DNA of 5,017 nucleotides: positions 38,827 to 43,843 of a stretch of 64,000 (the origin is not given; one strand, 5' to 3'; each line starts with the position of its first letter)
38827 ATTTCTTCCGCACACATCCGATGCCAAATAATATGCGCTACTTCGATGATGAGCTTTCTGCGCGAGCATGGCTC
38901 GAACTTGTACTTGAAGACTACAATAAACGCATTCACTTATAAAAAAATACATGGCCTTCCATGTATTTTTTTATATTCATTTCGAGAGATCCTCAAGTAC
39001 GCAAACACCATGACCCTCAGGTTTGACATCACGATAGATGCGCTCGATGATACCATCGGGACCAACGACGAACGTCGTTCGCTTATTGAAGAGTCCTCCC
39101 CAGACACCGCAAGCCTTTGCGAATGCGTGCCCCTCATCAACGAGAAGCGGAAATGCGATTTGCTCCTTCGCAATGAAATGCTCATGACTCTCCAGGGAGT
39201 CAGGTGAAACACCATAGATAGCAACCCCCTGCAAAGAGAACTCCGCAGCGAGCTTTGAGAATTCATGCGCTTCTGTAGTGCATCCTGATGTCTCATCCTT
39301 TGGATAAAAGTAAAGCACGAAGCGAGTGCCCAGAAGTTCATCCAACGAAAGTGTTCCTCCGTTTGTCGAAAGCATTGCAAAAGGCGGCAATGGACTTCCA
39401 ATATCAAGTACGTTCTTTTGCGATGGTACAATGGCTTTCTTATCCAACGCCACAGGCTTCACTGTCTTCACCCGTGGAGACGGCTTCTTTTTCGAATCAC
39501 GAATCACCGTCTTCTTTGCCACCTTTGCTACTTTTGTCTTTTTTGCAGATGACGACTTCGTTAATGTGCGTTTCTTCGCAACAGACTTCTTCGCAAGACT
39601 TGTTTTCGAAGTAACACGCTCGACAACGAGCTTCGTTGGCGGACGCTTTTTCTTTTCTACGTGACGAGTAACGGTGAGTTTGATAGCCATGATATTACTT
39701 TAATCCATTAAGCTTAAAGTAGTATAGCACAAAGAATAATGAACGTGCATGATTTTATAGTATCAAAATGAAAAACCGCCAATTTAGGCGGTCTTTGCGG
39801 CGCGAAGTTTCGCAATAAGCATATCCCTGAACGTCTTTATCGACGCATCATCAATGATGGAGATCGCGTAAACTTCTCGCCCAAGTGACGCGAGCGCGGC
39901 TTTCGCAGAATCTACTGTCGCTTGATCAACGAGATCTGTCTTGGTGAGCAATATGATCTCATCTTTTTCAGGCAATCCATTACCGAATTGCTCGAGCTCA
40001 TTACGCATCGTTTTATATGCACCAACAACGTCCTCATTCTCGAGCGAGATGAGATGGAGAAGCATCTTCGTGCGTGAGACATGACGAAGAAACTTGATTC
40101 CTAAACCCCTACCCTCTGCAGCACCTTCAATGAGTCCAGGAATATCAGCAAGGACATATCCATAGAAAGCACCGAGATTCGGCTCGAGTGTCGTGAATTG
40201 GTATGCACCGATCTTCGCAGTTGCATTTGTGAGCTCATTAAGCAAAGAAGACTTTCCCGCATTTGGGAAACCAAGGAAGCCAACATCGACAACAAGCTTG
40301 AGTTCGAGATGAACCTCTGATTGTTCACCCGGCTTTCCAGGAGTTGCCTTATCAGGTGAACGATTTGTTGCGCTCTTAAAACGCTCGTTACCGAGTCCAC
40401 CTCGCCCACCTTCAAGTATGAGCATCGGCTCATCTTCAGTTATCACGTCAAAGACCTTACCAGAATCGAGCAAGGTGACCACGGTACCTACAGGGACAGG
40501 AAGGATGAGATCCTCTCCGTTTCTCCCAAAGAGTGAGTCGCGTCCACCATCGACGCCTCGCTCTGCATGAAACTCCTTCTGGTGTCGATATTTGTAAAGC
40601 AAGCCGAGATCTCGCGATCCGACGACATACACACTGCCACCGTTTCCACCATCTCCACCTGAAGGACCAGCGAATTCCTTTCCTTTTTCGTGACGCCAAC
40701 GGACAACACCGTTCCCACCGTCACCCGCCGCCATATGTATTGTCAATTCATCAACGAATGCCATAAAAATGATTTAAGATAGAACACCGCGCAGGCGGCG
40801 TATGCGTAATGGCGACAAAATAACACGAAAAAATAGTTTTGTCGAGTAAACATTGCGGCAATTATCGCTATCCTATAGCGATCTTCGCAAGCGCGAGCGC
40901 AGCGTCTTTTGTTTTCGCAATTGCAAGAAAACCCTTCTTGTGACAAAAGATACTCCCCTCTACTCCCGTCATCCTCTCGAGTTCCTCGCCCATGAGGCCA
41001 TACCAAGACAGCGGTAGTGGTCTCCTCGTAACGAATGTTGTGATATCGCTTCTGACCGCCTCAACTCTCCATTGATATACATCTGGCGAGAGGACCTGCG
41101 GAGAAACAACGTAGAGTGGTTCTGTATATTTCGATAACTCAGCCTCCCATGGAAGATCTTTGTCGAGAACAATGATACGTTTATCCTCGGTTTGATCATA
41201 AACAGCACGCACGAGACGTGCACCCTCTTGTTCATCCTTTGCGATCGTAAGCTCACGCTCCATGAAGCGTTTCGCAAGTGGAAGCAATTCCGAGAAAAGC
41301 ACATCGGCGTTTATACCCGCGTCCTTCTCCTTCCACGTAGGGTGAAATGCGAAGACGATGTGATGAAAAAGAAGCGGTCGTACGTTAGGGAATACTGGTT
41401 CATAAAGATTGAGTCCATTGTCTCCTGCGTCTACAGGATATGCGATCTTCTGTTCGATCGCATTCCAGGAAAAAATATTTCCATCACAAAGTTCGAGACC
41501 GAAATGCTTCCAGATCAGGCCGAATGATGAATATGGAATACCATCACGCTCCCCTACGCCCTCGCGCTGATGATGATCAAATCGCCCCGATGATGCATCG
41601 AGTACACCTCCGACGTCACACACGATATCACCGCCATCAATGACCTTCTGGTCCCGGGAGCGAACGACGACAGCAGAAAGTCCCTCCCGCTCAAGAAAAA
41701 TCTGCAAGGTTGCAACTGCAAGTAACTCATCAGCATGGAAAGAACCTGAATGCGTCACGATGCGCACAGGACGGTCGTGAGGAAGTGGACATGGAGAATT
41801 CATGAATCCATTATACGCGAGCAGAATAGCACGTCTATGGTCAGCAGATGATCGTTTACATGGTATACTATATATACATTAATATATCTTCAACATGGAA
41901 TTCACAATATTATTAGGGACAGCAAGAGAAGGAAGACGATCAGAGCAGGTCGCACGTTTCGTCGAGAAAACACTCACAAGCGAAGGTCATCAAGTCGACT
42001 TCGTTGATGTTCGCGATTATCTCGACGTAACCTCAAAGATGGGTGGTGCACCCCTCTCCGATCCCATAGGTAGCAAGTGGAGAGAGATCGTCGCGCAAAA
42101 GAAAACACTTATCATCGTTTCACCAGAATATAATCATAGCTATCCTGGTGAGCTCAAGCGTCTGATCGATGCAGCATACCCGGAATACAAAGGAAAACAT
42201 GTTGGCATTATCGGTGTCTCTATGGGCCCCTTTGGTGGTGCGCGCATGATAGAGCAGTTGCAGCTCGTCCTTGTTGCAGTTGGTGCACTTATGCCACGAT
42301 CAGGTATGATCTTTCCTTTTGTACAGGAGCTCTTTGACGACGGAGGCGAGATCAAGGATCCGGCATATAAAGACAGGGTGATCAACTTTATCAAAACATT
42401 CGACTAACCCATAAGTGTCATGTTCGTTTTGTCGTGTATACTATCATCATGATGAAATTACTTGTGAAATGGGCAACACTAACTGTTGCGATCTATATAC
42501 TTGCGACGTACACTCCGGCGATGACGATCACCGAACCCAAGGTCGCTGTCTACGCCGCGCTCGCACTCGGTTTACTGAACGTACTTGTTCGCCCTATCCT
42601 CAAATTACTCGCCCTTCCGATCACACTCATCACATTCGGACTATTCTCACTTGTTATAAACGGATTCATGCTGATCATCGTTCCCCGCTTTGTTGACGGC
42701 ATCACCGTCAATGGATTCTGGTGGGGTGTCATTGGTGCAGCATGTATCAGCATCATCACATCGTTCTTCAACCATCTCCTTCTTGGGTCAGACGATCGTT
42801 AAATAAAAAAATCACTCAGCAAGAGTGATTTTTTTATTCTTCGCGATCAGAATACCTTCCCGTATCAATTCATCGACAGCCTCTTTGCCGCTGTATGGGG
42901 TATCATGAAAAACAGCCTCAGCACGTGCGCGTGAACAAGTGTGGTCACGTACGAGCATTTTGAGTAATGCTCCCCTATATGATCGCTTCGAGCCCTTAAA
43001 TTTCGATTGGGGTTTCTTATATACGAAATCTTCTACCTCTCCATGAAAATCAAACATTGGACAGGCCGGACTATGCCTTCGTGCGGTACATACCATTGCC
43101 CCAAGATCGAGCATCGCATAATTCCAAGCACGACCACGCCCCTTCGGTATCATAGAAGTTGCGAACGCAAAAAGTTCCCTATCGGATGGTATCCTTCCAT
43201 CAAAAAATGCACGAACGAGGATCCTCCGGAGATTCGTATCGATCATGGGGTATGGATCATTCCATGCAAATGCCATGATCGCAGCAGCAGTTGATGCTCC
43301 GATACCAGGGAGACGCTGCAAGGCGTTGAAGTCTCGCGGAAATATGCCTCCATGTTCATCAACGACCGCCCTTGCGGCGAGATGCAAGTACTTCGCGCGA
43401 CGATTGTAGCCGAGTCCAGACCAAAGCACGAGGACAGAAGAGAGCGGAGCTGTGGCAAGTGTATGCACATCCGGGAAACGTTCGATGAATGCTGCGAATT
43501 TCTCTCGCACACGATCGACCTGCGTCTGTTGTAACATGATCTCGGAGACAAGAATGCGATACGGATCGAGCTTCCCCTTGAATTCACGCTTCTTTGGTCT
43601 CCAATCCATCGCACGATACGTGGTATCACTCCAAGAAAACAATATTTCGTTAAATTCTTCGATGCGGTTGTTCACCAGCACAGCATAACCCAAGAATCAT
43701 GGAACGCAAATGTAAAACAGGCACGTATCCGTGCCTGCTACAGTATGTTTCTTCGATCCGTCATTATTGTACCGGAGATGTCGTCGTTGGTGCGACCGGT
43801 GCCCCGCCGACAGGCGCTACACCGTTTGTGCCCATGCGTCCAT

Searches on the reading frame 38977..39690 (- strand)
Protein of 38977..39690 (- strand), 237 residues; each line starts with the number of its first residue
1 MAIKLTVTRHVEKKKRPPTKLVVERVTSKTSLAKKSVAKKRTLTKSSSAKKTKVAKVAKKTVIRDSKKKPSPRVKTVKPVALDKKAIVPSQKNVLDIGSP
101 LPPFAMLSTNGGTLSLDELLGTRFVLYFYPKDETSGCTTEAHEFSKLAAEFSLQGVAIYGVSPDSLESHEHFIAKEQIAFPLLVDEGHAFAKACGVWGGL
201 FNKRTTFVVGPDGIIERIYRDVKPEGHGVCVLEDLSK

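Call 17: search_protein_families(library=pfam, proteins=[window:38977-39690:-], max_evalue=0.001)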
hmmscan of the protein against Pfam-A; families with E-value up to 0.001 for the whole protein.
window:38977-39690:- (237 aa): 3 families
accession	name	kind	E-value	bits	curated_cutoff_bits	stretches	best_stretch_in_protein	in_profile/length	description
PF00578.27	AhpC-TSA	-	2.4e-33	115.2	26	1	97-217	1-123/124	AhpC/TSA family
PF08534.16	Redoxin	-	1.1e-15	58.2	26.6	1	98-224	3-137/148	Redoxin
PF13911.12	AhpC-TSA_2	-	0.00028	21.7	27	1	145-207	3-65/114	AhpC/TSA antioxidant enzyme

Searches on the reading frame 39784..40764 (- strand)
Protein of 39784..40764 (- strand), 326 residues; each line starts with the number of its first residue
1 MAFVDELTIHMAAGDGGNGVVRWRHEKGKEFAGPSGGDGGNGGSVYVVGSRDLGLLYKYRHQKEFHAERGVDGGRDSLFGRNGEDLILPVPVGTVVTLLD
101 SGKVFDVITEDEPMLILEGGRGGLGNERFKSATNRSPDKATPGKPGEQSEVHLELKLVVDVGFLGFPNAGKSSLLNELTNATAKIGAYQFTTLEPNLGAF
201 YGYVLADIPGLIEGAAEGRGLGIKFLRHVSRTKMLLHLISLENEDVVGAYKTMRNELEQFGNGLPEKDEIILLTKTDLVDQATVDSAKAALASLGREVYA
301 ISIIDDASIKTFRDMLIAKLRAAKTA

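Call 17: search_protein_families(library=pfam, proteins=[window:39784-40764:-], max_evalue=0.001)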
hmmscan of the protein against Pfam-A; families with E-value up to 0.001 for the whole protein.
window:39784-40764:- (326 aa): 4 families
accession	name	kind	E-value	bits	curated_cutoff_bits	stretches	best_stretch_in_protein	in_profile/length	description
PF01018.28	GTP1_OBG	-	5.8e-49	166.1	27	1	4-157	1-155/155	GTP1/OBG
PF01926.29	MMR_HSR1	-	1.3e-21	77.3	21.9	1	160-275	1-113/113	50S ribosome-binding GTPase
PF02421.24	FeoB_N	-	2.6e-07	30.7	27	1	161-211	3-57/156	Ferrous iron transport protein B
PF03193.22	RsgA_GTPase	-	5.3e-06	26.8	30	0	270-318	57-106/174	RsgA GTPase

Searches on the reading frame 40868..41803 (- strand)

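Call 17: search_protein_families(library=pfam, proteins=[window:40868-41803:-], max_evalue=0.001)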
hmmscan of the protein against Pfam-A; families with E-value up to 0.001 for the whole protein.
window:40868-41803:- (311 aa): 1 family
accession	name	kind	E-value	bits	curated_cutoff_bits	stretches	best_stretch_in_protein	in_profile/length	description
PF03690.18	MYG1_exonuc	-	1.1e-63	216.2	22.1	1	15-310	2-318/318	Uncharacterised protein family (UPF0160)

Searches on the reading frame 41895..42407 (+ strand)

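Call 17: search_protein_families(library=pfam, proteins=[window:41895-42407:+], max_evalue=0.001)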
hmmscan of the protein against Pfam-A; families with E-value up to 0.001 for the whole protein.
window:41895-42407:+ (170 aa): 2 families
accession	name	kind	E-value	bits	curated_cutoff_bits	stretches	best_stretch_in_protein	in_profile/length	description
PF03358.20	FMN_red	-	2.6e-28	99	24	1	1-137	1-143/152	NADPH-dependent FMN reductase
PF02525.22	Flavodoxin_2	-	1.3e-05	25.4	27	1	2-93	2-102/198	Flavodoxin-like fold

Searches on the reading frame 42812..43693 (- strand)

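Call 17: search_protein_families(library=pfam, proteins=[window:42812-43693:-], max_evalue=0.001)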
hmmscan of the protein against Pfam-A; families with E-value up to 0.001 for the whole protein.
window:42812-43693:- (293 aa): 2 families
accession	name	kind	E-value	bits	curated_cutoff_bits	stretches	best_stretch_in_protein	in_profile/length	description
PF00730.31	HhH-GPD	-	1.7e-18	67.4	26.2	1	49-179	1-103/108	HhH-GPD superfamily base excision DNA repair protein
PF00633.29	HHH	-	4.6e-06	26.6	24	1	114-142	2-30/30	Helix-hairpin-helix motif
